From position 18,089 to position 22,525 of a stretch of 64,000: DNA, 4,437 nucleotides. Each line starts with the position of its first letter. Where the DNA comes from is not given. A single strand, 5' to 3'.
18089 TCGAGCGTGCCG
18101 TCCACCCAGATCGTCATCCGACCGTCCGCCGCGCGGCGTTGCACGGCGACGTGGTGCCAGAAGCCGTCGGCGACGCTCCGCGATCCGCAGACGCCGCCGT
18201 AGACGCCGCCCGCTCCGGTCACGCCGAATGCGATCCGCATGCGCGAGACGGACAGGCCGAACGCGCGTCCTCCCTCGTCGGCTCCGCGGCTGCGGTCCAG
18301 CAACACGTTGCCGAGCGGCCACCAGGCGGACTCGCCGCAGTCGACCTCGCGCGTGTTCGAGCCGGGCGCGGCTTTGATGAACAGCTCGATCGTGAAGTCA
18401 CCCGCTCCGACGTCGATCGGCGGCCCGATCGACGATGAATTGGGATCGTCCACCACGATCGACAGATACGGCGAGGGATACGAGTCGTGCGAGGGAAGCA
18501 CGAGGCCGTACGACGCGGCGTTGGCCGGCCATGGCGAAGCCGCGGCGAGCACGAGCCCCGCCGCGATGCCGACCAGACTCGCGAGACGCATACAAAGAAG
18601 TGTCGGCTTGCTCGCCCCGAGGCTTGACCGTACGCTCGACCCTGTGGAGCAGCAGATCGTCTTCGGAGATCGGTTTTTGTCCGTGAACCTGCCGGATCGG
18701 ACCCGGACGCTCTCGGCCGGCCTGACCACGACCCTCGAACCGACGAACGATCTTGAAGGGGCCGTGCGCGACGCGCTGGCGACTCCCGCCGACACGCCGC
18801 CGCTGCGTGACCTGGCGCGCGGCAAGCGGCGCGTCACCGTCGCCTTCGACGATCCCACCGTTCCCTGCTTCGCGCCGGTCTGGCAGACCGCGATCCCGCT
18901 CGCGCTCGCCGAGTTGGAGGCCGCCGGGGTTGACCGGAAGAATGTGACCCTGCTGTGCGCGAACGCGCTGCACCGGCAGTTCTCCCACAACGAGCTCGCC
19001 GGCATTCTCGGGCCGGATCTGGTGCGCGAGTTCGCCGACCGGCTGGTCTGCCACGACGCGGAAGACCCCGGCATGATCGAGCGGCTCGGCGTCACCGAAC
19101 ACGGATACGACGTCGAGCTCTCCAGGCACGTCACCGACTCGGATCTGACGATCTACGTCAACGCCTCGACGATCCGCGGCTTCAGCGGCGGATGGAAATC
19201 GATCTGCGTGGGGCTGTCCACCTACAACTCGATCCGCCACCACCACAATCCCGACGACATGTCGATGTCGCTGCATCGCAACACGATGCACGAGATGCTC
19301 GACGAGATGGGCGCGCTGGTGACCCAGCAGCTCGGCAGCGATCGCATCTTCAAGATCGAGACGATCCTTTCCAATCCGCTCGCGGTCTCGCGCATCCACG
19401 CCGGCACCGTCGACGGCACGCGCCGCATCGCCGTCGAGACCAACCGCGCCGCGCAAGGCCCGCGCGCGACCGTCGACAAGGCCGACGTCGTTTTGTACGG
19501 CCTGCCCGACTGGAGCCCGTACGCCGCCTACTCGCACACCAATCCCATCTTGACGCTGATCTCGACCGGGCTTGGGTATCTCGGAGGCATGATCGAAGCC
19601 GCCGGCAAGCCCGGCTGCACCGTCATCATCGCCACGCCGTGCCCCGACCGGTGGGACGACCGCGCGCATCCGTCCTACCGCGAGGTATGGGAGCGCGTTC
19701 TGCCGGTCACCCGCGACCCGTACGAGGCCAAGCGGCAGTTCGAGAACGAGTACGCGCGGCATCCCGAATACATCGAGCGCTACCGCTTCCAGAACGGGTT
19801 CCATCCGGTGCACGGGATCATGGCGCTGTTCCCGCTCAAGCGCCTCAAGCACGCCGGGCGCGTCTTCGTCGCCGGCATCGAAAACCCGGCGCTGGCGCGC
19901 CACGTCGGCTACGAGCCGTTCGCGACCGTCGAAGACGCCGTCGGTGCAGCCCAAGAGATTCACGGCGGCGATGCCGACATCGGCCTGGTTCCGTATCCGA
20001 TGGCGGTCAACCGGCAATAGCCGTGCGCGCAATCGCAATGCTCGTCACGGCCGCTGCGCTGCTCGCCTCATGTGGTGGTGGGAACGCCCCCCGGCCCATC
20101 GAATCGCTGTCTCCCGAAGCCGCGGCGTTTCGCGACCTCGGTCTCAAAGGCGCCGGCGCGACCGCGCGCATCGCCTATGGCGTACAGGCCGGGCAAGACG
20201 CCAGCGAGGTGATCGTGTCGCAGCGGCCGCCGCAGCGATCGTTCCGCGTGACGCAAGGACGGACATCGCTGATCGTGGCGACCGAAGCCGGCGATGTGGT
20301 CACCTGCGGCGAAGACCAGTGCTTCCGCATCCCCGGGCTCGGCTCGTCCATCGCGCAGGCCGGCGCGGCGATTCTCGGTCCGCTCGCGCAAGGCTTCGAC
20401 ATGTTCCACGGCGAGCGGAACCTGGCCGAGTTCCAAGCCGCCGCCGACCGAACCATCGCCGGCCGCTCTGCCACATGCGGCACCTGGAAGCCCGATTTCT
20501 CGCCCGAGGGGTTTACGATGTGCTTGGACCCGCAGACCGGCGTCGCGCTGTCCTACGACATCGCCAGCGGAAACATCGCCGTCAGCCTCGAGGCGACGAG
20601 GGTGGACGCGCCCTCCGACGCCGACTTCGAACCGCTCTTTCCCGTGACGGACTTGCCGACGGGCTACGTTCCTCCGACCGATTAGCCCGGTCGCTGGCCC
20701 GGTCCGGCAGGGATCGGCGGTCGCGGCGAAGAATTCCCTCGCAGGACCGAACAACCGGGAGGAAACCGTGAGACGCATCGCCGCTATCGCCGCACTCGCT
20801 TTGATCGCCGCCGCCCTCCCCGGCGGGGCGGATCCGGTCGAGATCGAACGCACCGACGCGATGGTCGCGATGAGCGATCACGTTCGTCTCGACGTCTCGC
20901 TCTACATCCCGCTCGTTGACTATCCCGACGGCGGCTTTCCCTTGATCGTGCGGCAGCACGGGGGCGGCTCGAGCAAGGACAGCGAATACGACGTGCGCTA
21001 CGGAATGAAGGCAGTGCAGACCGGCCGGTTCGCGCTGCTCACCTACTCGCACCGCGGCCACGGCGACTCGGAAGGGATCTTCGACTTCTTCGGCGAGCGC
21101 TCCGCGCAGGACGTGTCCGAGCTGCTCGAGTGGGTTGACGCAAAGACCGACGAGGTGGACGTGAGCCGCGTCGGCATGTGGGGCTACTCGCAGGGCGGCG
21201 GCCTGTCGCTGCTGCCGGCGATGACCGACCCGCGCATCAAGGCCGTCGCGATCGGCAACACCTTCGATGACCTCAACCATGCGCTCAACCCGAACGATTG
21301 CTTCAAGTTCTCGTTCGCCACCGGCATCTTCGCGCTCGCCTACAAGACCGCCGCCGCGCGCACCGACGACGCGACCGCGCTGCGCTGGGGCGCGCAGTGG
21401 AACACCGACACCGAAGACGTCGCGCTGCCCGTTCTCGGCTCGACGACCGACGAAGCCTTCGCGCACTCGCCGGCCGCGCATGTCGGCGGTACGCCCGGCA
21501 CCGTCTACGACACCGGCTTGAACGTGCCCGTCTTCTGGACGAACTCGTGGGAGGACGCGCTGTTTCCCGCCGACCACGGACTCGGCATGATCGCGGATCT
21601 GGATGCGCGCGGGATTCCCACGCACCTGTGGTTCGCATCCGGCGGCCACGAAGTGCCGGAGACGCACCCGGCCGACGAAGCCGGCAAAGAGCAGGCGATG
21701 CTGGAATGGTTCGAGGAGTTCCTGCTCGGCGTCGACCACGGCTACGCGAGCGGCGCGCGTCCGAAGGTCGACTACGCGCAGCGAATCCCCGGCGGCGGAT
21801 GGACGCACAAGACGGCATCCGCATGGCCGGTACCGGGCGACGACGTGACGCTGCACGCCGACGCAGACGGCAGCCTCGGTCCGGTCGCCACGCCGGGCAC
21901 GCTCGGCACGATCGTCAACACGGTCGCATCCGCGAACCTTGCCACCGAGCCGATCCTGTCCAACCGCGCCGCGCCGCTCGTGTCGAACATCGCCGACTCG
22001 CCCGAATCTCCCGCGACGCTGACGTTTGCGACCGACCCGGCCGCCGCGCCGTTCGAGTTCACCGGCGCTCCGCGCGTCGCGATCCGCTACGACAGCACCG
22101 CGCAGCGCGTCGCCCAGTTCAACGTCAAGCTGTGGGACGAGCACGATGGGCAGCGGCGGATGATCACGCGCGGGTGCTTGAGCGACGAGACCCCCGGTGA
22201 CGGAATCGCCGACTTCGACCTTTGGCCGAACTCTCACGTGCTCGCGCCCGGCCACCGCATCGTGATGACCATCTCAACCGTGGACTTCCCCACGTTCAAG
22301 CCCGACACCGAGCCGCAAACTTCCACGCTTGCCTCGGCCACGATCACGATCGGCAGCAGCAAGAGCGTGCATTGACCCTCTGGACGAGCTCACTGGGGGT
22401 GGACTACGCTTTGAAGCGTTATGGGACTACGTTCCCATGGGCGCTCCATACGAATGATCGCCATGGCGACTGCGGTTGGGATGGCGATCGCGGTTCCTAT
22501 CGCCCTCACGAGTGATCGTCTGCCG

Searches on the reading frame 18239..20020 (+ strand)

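Call 100: search_protein_families(library=pfam, proteins=[window:18239-20020:+], max_evalue=0.001)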
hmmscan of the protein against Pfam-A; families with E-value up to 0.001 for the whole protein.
window:18239-20020:+ (593 aa): 1 family
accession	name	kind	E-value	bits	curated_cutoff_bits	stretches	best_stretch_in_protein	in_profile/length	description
PF09861.14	Lar_N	-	5.9e-37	127.3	23.3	1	142-337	1-193/204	Lactate racemase N-terminal domain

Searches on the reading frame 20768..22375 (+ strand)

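Call 100: search_protein_families(library=pfam, proteins=[window:20768-22375:+], max_evalue=0.001)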
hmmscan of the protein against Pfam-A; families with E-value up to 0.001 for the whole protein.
window:20768-22375:+ (535 aa): 7 families
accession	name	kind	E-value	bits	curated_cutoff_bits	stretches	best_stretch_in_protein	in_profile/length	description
PF02129.25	Peptidase_S15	-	4.4e-21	76.2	23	1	37-294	1-260/262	X-Pro dipeptidyl-peptidase (S15 family)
PF08530.16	PepX_C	-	7.2e-13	49.4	22.5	1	331-526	6-200/217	X-Pro dipeptidyl-peptidase C-terminal non-catalytic domain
PF00561.26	Abhydrolase_1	-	1.8e-09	38.1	25.8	1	58-200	1-140/245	alpha/beta hydrolase fold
PF20434.5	BD-FAE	-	2.2e-06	27.8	26.8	1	54-155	10-111/215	BD-FAE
PF00326.27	Peptidase_S9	-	3.2e-05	24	22.6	0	109-157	41-88/213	Prolyl oligopeptidase family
PF05448.18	AXE1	-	0.00015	21.1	21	1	115-161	159-204/321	Acetyl xylan esterase (AXE1)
PF12740.14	PETase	-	0.00067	19.6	28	0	103-161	91-153/263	PET hydrolase-like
